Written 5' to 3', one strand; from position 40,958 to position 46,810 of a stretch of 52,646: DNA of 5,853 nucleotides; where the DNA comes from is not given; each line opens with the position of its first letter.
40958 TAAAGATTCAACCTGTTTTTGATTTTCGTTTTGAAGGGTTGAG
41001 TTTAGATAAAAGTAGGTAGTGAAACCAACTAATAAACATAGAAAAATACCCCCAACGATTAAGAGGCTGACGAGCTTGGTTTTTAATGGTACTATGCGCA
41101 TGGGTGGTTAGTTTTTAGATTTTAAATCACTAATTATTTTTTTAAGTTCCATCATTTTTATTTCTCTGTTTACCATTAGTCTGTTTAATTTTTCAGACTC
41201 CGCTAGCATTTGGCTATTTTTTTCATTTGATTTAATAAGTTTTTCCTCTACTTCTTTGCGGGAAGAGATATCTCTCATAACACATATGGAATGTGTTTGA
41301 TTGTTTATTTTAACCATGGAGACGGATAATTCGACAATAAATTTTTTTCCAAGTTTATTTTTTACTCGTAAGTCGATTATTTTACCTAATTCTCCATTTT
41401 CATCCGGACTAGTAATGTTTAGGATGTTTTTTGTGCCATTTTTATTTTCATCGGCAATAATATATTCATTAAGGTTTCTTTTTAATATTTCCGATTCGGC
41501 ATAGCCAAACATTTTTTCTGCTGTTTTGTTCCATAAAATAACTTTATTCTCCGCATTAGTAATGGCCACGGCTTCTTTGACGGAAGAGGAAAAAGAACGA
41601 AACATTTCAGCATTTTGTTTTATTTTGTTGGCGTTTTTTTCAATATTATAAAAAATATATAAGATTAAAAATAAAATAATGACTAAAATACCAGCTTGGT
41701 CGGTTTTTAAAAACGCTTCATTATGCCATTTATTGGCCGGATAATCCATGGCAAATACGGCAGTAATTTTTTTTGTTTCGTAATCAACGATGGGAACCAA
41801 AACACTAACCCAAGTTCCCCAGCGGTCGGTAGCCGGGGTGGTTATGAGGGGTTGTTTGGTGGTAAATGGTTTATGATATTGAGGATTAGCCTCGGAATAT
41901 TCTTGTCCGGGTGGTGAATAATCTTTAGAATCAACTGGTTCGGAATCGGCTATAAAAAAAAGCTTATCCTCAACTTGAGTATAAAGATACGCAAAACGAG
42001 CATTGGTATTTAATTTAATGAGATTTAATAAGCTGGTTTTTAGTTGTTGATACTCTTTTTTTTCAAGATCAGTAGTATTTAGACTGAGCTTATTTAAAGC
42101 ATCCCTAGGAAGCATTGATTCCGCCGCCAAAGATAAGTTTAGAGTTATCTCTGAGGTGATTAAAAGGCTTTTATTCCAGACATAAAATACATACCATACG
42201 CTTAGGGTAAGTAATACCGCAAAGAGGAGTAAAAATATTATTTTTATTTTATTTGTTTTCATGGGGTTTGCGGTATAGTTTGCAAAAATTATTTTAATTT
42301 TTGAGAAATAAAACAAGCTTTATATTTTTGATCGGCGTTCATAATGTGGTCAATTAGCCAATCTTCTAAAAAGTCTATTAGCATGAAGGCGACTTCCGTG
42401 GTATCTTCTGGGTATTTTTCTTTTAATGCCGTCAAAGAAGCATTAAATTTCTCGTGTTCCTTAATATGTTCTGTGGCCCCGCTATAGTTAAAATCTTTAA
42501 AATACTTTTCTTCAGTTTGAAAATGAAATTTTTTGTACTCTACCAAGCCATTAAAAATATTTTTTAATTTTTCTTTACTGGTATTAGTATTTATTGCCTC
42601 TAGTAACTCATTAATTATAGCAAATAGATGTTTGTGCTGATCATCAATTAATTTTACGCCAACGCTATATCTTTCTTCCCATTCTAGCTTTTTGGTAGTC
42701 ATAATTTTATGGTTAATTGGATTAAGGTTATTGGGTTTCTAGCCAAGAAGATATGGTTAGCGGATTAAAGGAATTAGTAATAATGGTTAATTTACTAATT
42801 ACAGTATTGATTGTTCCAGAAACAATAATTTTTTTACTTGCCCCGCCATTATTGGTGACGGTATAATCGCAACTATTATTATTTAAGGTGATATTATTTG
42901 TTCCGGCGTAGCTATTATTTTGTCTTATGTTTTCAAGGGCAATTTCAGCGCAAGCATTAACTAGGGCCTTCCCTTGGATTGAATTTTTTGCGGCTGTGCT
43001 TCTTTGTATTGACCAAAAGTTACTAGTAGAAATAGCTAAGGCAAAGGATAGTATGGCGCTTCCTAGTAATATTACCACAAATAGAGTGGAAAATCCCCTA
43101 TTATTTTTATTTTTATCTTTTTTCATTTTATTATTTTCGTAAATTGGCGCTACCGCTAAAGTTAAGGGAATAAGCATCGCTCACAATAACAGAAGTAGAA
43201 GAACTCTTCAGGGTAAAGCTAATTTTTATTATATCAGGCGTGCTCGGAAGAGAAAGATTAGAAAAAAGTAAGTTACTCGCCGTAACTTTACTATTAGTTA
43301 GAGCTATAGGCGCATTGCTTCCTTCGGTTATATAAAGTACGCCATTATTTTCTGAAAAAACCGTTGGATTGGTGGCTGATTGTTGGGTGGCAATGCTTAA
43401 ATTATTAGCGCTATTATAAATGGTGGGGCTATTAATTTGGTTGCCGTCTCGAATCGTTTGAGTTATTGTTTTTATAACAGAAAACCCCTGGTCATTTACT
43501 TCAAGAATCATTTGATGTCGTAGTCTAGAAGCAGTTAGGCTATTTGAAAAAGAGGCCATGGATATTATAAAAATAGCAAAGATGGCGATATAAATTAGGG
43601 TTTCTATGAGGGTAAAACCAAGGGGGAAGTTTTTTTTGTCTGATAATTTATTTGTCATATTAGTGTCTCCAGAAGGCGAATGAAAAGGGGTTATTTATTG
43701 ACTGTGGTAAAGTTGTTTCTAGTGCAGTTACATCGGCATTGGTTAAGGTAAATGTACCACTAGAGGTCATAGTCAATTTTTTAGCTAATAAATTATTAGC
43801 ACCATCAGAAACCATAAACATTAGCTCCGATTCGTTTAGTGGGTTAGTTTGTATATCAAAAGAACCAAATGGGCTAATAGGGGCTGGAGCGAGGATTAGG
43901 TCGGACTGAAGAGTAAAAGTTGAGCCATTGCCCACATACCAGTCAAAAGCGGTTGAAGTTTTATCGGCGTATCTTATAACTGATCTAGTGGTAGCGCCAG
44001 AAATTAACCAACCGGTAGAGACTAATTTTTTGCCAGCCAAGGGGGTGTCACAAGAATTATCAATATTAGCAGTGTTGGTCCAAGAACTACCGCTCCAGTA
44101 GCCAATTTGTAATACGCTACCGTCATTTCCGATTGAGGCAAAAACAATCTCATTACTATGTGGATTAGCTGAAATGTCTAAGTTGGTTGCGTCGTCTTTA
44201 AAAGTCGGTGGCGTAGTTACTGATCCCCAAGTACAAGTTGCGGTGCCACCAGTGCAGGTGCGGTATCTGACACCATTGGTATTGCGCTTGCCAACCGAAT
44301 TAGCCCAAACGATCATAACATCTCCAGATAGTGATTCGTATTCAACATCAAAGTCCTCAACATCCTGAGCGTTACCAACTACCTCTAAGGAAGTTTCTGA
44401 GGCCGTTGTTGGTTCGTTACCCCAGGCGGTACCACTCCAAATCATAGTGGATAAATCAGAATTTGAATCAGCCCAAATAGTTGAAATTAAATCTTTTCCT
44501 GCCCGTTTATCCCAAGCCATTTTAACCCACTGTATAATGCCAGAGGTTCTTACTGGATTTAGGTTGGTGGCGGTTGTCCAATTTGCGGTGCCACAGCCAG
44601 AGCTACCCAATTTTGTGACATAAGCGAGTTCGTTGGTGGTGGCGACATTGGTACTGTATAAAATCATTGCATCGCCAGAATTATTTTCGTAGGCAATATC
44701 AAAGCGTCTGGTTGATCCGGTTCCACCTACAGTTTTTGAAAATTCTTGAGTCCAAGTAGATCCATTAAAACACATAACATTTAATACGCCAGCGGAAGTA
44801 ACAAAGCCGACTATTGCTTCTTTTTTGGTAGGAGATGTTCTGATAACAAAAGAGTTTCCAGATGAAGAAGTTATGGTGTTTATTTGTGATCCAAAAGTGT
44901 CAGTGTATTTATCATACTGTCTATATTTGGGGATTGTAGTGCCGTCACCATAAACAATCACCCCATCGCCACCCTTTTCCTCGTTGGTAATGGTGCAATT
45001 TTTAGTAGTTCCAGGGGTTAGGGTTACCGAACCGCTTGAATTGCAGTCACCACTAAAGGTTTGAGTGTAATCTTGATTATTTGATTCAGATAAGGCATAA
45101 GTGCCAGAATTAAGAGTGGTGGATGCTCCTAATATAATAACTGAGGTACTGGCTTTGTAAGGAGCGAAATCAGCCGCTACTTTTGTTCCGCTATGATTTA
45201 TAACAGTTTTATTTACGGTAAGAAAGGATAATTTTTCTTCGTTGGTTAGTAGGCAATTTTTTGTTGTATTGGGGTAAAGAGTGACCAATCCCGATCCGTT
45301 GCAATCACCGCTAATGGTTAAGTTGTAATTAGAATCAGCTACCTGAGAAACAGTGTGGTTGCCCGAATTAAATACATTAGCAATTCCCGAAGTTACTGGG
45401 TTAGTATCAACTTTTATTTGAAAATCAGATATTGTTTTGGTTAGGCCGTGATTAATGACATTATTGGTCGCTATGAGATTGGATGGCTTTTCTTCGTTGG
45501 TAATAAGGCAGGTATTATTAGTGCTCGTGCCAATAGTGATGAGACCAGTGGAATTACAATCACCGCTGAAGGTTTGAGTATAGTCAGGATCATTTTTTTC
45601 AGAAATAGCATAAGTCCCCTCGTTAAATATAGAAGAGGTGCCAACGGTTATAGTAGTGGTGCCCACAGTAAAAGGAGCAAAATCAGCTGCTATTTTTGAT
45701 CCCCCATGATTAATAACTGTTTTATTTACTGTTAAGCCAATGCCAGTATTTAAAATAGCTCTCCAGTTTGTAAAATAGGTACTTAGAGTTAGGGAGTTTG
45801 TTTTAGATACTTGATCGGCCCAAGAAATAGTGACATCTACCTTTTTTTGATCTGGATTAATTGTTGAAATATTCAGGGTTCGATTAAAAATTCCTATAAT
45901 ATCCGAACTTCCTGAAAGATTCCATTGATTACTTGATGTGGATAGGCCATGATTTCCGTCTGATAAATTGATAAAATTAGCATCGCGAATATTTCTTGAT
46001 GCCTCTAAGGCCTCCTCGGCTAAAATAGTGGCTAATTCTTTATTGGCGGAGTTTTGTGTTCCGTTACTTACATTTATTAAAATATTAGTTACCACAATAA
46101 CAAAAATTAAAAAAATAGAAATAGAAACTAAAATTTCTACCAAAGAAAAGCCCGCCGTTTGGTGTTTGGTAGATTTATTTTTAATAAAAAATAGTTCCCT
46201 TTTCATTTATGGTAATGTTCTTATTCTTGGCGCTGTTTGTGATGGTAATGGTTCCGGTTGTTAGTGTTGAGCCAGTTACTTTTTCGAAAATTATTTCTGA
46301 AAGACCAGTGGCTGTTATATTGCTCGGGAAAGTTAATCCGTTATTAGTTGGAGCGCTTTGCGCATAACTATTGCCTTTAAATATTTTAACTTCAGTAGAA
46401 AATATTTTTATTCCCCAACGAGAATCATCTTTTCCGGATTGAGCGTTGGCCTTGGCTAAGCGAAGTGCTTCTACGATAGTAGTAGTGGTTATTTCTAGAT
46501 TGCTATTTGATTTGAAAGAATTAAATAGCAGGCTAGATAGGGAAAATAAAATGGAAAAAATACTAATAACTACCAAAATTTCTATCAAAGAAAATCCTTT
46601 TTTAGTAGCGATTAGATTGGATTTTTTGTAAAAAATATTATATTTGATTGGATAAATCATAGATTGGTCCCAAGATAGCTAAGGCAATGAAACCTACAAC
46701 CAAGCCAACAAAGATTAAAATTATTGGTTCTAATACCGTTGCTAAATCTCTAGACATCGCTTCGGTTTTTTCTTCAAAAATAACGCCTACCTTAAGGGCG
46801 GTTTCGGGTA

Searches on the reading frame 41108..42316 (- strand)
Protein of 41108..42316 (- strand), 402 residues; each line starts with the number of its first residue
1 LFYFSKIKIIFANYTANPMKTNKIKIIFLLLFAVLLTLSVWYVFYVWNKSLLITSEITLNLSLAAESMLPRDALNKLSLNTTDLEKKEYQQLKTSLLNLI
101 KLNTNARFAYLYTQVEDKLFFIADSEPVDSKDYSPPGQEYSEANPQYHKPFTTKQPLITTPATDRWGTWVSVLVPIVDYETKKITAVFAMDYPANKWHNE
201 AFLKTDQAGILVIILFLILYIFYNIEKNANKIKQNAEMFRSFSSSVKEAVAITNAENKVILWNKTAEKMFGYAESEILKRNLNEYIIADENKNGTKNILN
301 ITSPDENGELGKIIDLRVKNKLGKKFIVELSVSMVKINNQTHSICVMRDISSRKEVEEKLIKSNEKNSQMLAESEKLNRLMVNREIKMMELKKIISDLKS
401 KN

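Call 8: search_protein_families(library=pfam, max_evalue=0.01, proteins=[window:41108-42316:-])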
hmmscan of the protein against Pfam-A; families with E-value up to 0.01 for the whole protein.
window:41108-42316:- (402 aa): 4 families
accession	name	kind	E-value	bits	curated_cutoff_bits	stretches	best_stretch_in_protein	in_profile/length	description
PF00989.32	PAS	-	8.8e-12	45.5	22.6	1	238-350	2-113/113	PAS fold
PF13426.13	PAS_9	-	3.7e-10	40.4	27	1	248-351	2-102/103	PAS domain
PF13188.13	PAS_8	-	2.9e-05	24.3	21.8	1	237-282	1-47/65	PAS domain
PF08447.18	PAS_3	-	0.0073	17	25.6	0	260-335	2-75/89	PAS fold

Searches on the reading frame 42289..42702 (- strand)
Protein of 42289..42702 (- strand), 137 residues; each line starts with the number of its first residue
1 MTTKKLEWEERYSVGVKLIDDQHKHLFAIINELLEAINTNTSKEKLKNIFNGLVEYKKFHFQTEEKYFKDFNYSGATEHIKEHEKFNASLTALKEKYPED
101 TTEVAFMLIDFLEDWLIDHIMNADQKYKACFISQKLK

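Call 9: search_protein_families(library=pfam, max_evalue=0.01, proteins=[window:42289-42702:-])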
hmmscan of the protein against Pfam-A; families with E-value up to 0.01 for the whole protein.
window:42289-42702:- (137 aa): 1 family
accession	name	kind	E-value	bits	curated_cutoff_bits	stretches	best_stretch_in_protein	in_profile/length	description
PF01814.28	Hemerythrin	-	6.9e-18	65.8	25.3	1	15-128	2-124/127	Hemerythrin HHE cation binding domain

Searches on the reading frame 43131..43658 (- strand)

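Call 9: search_protein_families(library=pfam, max_evalue=0.01, proteins=[window:43131-43658:-])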
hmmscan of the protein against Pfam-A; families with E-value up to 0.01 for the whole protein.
window:43131-43658:- (175 aa): 1 family
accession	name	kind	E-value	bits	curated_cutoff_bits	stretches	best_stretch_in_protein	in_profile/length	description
PF07963.17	N_methyl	-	0.0003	20.7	21.2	1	14-33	6-25/27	Prokaryotic N-terminal methylation motif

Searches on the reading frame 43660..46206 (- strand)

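Call 8: search_protein_families(library=pfam, max_evalue=0.01, proteins=[window:43660-46206:-])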
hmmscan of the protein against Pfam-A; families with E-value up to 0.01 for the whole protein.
window:43660-46206:- (848 aa): 2 families
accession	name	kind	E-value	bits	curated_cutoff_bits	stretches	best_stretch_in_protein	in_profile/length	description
PF07963.17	N_methyl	-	9.7e-05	22.2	21.2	1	17-39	4-26/27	Prokaryotic N-terminal methylation motif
PF19403.5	SpaA_2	-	0.00017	22.5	25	1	328-406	5-96/96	Prealbumin-like fold domain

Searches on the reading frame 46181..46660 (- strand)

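Call 11: search_protein_families(library=pfam, max_evalue=0.01, proteins=[window:46181-46660:-])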
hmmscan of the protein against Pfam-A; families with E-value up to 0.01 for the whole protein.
window:46181-46660:- (159 aa): 1 family
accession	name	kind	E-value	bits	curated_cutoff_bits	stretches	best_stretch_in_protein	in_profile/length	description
PF07963.17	N_methyl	-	4.6e-07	29.6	21.2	1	20-41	4-25/27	Prokaryotic N-terminal methylation motif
